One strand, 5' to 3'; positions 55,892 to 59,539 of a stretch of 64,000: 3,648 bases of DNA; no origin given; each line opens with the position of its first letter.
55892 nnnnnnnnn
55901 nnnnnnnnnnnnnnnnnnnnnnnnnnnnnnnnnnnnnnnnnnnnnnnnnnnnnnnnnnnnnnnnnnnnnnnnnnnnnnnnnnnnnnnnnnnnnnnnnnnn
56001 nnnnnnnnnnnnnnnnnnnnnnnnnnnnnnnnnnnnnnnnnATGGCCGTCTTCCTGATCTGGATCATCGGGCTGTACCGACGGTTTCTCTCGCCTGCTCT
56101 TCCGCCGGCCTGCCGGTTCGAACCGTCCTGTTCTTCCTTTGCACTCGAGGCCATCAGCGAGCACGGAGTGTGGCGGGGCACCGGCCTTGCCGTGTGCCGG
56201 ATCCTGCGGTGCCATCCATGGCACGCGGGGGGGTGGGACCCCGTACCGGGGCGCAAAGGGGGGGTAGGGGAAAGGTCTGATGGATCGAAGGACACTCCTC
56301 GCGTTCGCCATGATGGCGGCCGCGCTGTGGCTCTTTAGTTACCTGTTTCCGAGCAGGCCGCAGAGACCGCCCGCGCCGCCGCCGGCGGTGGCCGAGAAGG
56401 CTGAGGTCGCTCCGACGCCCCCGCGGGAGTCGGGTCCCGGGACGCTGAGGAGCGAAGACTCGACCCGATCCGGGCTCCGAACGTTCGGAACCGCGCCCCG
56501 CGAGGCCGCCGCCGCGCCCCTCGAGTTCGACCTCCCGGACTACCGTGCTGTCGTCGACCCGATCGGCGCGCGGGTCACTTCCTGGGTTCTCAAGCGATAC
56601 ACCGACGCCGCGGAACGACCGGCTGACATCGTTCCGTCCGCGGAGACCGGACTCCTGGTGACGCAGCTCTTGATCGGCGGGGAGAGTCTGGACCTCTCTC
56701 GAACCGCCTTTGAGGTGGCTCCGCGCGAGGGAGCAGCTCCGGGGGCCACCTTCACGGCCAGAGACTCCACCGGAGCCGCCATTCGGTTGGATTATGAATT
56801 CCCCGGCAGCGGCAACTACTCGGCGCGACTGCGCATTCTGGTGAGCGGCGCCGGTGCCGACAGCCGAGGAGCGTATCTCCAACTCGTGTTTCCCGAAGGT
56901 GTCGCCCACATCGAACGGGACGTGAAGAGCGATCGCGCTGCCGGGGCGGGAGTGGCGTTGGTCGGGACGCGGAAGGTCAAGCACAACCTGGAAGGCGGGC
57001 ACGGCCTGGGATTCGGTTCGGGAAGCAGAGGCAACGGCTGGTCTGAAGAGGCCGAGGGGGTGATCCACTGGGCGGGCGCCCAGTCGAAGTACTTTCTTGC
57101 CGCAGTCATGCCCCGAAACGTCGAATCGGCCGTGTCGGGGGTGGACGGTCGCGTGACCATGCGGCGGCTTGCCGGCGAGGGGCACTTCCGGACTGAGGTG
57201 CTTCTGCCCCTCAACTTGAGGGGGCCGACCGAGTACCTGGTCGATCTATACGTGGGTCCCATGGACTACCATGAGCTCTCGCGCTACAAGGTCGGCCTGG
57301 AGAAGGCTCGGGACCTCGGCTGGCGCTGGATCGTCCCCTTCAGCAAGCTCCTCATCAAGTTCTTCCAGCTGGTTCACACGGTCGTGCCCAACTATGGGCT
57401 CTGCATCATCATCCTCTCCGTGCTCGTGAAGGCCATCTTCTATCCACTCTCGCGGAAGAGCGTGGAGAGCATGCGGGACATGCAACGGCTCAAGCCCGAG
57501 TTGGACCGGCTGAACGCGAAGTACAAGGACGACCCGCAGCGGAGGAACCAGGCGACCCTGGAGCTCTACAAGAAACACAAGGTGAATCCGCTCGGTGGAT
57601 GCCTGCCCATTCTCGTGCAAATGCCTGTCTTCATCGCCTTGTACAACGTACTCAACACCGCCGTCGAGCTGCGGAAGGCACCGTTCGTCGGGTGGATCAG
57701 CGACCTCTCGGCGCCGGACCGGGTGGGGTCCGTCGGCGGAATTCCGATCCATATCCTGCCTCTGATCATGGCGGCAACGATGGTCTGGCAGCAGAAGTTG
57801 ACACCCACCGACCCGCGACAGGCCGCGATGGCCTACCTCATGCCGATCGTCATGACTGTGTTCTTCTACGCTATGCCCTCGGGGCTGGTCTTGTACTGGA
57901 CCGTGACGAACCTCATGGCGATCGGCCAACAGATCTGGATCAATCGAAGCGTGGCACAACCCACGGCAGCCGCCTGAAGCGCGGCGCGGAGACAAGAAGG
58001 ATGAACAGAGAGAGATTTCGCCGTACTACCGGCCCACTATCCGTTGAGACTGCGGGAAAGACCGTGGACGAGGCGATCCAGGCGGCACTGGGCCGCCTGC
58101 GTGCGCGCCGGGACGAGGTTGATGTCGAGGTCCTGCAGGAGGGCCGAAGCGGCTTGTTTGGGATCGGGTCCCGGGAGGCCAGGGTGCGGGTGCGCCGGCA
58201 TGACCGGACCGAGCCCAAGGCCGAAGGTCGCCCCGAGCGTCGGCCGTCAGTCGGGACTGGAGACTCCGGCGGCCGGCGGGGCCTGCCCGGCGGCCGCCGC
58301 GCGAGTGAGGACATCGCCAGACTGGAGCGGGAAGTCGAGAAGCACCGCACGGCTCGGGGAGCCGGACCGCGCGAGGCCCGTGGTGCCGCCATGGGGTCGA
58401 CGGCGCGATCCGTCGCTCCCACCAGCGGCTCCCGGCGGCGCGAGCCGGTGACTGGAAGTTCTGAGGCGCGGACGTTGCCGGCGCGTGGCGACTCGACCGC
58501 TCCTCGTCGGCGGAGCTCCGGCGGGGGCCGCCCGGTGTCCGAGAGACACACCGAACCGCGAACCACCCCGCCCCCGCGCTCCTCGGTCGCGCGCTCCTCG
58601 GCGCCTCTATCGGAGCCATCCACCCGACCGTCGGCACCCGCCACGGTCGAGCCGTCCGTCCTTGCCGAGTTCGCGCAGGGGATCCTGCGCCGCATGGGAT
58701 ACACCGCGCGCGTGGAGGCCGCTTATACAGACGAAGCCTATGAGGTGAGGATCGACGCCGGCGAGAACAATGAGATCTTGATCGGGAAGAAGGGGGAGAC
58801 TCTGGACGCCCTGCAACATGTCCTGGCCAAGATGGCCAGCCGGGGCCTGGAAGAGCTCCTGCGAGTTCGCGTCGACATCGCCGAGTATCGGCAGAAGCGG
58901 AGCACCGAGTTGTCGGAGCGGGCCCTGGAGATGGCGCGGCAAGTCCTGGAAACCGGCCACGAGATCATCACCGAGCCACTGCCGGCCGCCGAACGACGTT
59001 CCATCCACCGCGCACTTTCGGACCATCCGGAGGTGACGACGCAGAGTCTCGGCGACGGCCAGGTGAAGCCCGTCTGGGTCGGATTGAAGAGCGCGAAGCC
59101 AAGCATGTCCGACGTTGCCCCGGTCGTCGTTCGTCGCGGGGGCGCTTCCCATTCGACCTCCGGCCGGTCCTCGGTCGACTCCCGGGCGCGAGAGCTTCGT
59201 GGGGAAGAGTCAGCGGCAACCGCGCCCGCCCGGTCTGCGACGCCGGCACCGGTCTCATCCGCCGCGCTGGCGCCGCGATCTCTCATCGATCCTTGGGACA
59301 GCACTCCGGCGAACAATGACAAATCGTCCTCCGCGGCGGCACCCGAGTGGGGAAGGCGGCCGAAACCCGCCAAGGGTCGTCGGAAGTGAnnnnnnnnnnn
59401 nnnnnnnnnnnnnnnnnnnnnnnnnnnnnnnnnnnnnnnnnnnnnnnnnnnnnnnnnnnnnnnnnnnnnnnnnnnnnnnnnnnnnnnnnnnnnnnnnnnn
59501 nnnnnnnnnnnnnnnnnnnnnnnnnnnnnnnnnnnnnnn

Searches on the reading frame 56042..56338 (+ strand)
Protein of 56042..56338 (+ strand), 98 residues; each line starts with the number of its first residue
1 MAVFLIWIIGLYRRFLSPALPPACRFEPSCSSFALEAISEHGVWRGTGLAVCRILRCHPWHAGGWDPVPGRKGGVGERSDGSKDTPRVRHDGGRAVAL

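Call 8: search_protein_families(library=pfam, proteins=[window:56042-56338:+])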
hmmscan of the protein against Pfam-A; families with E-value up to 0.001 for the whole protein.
window:56042-56338:+ (98 aa): 1 family
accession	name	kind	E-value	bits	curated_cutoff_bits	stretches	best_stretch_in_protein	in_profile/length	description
PF01809.23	YidD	-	7.8e-29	99.7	27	1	4-68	3-67/67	Putative membrane protein insertion efficiency factor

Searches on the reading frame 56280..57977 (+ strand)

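Call 8: search_protein_families(library=pfam, proteins=[window:56280-57977:+])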
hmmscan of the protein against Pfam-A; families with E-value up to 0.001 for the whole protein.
window:56280-57977:+ (565 aa): 2 families
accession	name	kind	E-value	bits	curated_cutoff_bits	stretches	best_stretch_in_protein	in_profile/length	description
PF02096.25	60KD_IMP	-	1.4e-65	220.7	35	1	372-556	1-163/163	60Kd inner membrane protein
PF14849.12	YidC_periplas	-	1.9e-12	48.1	24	1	84-351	5-275/283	YidC periplasmic domain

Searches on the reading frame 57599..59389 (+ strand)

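Call 8: search_protein_families(library=pfam, proteins=[window:57599-59389:+])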
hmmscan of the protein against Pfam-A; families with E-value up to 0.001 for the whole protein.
window:57599-59389:+ (596 aa): 3 families
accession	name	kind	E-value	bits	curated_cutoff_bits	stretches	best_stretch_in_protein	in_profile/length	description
PF14804.11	Jag_N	-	9.4e-19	68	25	1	153-199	3-49/50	Jag N-terminus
PF01424.28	R3H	-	4.1e-09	36.8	26.8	1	438-488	3-52/60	R3H domain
PF13083.13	KH_KhpA-B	-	2.9e-08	33.9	32.1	1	355-427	4-73/73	KhpA/KhpB, KH domain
